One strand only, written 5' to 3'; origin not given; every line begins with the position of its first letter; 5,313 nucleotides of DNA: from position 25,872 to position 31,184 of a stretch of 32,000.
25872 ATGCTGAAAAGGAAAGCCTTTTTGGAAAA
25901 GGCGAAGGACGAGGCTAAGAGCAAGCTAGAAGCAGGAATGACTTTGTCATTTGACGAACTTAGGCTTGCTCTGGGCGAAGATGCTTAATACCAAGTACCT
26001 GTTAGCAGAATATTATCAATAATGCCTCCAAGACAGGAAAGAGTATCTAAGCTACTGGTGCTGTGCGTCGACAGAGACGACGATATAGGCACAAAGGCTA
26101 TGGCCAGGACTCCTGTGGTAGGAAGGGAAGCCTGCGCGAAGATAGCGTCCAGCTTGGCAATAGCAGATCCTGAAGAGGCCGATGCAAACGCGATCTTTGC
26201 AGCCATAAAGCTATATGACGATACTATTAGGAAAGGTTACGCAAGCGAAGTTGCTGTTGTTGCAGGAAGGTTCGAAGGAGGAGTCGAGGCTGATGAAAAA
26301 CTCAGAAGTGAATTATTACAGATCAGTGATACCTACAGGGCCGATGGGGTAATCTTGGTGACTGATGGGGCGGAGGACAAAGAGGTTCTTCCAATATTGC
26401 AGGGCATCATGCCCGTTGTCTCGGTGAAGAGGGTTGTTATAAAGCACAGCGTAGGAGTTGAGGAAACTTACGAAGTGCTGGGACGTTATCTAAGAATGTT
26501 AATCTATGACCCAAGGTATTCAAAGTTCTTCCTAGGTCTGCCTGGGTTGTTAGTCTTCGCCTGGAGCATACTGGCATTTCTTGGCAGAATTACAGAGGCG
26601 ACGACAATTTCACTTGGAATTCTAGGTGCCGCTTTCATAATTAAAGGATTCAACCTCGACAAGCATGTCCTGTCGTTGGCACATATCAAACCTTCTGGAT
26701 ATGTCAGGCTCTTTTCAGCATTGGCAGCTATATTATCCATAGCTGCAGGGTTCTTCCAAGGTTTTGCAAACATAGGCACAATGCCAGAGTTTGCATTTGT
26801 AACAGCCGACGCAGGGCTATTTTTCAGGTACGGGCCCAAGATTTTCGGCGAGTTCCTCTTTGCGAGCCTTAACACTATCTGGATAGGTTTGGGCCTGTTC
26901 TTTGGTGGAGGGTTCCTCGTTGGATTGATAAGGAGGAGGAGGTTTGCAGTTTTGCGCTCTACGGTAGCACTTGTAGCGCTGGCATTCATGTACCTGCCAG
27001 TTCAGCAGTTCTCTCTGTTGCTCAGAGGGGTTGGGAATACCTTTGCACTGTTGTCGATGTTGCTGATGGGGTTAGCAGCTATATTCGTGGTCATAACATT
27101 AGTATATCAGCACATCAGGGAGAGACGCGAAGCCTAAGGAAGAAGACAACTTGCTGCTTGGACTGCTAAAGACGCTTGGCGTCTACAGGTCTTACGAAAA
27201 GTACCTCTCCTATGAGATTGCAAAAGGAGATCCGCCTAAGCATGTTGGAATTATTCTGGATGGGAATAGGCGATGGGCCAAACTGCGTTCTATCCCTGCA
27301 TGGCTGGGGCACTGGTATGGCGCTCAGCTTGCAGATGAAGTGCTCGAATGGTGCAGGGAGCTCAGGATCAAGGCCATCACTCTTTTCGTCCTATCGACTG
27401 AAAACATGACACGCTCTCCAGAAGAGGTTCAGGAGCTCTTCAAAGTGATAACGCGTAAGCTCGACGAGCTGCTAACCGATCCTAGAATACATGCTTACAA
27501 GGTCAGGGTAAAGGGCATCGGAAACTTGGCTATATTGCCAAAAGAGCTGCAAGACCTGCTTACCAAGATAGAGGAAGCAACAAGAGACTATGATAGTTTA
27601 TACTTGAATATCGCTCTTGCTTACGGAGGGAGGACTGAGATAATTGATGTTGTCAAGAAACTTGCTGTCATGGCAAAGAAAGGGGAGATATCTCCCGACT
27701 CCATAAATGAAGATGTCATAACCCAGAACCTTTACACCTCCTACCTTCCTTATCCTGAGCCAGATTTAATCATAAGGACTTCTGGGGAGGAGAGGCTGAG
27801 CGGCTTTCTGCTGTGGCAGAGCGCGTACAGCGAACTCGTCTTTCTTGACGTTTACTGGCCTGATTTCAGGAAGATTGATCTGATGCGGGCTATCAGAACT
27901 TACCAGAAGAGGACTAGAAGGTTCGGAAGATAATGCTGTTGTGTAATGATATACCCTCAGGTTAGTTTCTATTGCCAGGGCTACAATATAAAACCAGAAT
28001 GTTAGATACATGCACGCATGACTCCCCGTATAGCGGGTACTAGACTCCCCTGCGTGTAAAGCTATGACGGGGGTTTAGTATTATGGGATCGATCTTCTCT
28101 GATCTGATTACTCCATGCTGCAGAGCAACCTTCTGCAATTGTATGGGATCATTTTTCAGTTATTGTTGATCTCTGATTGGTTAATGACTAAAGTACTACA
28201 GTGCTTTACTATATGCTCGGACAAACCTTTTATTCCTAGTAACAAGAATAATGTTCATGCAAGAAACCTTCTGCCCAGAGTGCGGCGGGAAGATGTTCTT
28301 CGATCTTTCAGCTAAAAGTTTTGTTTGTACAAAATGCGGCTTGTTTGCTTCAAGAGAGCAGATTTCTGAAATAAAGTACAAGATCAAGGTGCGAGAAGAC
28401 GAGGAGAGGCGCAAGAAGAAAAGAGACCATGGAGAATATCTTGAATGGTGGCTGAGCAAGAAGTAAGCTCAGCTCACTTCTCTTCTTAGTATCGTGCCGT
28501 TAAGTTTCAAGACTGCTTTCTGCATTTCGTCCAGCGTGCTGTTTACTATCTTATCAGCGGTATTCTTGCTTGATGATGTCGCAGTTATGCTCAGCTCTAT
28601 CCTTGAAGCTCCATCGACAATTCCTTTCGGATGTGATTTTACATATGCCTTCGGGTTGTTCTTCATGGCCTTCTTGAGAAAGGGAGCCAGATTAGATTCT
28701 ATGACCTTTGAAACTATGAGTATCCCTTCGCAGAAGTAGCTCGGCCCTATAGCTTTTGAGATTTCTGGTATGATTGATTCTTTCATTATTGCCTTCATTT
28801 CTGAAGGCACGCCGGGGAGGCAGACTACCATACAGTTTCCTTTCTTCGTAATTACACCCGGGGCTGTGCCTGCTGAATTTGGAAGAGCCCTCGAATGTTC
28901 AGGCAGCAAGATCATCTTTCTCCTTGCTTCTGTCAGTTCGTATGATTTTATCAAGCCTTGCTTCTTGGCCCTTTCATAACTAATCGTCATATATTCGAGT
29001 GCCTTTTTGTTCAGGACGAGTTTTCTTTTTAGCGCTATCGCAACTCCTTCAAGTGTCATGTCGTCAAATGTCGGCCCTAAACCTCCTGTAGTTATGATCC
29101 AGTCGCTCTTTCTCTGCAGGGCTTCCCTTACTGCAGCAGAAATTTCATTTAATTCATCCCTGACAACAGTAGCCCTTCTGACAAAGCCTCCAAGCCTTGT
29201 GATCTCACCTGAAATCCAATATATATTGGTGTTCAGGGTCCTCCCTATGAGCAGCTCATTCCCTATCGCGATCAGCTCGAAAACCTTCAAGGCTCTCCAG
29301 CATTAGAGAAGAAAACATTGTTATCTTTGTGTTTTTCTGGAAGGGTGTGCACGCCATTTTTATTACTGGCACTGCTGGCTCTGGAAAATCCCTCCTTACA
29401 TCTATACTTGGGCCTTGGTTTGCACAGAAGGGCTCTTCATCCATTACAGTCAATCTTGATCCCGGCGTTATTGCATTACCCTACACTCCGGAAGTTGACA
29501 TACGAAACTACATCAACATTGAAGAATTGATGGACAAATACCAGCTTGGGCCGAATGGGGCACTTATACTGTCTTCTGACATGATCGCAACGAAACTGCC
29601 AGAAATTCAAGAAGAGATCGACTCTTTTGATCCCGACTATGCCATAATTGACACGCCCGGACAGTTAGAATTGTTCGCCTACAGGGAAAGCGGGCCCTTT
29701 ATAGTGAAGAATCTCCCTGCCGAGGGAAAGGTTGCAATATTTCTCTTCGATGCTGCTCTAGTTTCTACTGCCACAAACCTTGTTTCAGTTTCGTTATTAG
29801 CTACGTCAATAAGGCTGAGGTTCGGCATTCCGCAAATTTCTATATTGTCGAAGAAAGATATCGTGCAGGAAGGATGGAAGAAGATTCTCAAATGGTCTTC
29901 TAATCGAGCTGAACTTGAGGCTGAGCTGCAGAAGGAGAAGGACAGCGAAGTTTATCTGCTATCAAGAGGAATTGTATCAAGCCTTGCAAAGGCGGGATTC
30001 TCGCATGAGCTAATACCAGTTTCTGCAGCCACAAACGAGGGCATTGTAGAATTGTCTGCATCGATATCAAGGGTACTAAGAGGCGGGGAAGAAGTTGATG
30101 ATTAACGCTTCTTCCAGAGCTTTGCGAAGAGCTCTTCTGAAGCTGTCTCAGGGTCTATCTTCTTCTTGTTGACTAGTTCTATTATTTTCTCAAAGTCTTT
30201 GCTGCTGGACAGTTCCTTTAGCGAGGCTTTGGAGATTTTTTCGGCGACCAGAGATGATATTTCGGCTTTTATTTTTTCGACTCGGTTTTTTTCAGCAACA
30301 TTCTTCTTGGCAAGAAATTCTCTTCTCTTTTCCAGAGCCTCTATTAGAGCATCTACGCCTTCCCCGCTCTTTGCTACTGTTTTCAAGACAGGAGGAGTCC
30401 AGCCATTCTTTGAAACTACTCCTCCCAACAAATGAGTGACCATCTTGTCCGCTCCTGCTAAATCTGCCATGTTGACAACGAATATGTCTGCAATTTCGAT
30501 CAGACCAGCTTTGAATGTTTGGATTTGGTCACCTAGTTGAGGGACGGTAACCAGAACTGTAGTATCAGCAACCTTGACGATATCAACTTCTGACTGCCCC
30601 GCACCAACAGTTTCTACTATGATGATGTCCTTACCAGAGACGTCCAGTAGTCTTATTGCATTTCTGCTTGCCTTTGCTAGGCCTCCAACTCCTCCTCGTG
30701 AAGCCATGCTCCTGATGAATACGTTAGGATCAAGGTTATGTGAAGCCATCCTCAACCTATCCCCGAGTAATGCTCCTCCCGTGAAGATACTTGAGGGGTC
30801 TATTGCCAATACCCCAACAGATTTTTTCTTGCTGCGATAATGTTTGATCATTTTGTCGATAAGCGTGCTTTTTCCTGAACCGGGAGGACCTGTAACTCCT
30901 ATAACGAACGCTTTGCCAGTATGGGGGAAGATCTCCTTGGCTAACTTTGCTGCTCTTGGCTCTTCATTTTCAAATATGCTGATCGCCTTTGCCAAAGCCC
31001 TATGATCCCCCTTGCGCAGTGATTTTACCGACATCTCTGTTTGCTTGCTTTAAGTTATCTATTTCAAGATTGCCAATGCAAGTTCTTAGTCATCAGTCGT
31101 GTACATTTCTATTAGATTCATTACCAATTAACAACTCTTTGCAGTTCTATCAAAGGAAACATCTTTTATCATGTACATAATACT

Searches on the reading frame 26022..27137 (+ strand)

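Call 27: search_protein_families(library=pfam, proteins=[window:26022-27137:+], max_evalue=0.001)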
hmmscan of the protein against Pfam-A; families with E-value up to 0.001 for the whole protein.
window:26022-27137:+ (371 aa): 1 family
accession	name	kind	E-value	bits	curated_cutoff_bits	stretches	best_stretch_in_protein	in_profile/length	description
PF04123.18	DUF373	-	9.4e-84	282.1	28.3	1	10-350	1-326/335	Domain of unknown function (DUF373)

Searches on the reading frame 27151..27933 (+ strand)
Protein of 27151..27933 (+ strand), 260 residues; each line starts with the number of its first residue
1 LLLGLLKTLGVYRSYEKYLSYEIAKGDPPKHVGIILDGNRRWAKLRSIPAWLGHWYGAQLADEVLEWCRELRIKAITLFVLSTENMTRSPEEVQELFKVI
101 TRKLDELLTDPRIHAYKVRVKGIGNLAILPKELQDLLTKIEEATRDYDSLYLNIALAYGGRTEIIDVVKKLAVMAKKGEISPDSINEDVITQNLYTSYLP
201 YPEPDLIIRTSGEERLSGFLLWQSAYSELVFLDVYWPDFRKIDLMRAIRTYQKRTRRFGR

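Call 27: search_protein_families(library=pfam, proteins=[window:27151-27933:+], max_evalue=0.001)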
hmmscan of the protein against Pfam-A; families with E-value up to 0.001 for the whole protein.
window:27151-27933:+ (260 aa): 1 family
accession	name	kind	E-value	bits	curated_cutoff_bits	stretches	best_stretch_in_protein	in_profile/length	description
PF01255.24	Prenyltransf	-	1.1e-75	254.4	27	1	35-259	1-219/219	Putative undecaprenyl diphosphate synthase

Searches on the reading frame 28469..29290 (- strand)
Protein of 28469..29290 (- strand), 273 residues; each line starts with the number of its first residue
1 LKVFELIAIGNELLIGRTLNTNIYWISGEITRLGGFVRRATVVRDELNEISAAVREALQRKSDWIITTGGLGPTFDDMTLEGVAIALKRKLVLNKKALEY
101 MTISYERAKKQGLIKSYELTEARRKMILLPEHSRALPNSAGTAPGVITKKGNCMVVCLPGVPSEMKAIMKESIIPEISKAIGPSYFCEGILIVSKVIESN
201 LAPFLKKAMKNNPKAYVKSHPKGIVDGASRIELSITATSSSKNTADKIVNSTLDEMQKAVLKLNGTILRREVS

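Call 27: search_protein_families(library=pfam, proteins=[window:28469-29290:-], max_evalue=0.001)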
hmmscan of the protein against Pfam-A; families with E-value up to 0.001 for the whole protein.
window:28469-29290:- (273 aa): 1 family
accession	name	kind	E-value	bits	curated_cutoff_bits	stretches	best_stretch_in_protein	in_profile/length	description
PF00994.29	MoCF_biosynth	-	1.9e-32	112.4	26.6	1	6-178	2-143/144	Probable molybdopterin binding domain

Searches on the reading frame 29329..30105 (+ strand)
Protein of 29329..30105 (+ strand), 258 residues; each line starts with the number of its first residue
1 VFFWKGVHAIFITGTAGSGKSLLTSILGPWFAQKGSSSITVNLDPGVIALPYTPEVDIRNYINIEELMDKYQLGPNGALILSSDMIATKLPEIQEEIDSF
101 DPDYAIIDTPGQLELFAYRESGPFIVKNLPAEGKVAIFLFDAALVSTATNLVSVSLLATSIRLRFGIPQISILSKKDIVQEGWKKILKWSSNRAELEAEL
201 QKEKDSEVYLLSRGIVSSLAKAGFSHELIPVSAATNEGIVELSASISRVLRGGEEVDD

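Call 27: search_protein_families(library=pfam, proteins=[window:29329-30105:+], max_evalue=0.001)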
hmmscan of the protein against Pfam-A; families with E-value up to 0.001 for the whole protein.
window:29329-30105:+ (258 aa): 1 family
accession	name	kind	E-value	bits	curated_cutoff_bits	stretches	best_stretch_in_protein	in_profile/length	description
PF03029.23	ATP_bind_1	-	5.5e-55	187.2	27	1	12-248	1-236/240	Conserved hypothetical ATP binding protein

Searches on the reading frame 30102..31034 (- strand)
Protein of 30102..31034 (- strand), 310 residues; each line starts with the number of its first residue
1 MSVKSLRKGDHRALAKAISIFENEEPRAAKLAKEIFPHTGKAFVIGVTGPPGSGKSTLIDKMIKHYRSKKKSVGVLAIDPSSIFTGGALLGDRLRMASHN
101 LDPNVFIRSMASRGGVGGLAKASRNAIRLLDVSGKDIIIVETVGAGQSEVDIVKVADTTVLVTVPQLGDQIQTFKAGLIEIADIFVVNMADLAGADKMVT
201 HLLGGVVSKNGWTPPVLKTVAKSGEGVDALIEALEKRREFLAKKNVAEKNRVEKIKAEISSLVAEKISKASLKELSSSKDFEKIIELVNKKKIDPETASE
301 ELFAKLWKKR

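Call 27: search_protein_families(library=pfam, proteins=[window:30102-31034:-], max_evalue=0.001)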
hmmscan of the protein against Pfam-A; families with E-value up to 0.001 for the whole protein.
window:30102-31034:- (310 aa): 8 families
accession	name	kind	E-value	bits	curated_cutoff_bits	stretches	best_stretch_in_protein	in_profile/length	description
PF03308.22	MeaB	-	6.3e-86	288.2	23.1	1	14-271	1-268/273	Methylmalonyl Co-A mutase-associated GTPase MeaB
PF02492.25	cobW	-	2e-08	34.5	20.7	1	44-202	2-165/180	CobW/HypB/UreG, nucleotide-binding domain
PF07693.20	KAP_NTPase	-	9.7e-07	28.8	20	1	27-80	4-58/293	KAP family P-loop domain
PF03029.23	ATP_bind_1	-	1.2e-06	29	27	1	47-81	1-35/240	Conserved hypothetical ATP binding protein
PF03266.21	NTPase_1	-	5.3e-06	26.8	23.9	1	45-74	2-31/168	NTPase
PF00448.28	SRP54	-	3.5e-05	24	22.7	1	44-154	3-103/196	SRP54-type protein, GTPase domain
PF13555.12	AAA_29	-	0.00046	20.3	27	0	47-62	27-42/61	P-loop containing region of AAA domain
PF13245.12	AAA_19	-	0.00067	20.3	25.1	0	42-77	11-46/134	AAA domain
